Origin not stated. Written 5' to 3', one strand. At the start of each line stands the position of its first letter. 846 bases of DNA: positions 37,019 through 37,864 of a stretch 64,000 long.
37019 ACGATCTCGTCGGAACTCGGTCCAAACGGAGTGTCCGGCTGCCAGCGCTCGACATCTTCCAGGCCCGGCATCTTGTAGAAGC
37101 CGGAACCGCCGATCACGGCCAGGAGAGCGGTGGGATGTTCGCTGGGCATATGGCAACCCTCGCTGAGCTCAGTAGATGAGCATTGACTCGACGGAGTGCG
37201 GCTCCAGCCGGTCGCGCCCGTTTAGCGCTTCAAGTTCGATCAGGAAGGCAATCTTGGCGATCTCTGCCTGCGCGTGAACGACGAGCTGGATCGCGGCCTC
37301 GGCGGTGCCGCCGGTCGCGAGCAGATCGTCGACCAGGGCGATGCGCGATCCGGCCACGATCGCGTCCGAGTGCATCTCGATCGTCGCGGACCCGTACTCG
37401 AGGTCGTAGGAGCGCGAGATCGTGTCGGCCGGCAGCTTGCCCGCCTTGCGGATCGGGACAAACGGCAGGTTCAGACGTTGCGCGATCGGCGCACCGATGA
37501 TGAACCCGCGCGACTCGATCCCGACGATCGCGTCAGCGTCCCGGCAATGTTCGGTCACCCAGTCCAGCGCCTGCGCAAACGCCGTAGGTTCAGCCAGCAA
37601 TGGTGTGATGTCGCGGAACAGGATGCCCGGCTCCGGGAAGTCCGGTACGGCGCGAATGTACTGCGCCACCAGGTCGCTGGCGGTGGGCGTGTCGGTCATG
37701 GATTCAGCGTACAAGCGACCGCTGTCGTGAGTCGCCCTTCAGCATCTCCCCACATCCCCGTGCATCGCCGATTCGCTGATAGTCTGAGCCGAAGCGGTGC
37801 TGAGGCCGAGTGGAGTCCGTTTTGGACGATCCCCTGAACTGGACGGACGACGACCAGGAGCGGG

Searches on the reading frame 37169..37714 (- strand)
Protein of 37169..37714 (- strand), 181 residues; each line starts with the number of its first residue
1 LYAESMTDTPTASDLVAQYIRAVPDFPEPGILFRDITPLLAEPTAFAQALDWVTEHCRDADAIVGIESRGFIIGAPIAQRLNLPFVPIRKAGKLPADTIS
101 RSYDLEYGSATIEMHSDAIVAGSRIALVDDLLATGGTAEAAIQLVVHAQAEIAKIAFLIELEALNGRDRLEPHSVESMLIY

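Call 72: search_protein_families(library=pfam, proteins=[window:37169-37714:-], max_evalue=0.00001)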
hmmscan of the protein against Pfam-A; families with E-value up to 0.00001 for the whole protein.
window:37169-37714:- (181 aa): 1 family
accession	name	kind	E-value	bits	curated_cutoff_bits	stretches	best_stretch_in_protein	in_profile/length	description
PF00156.33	Pribosyltran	-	3.4e-15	56.1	26.3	1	58-160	28-125/158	Phosphoribosyl transferase domain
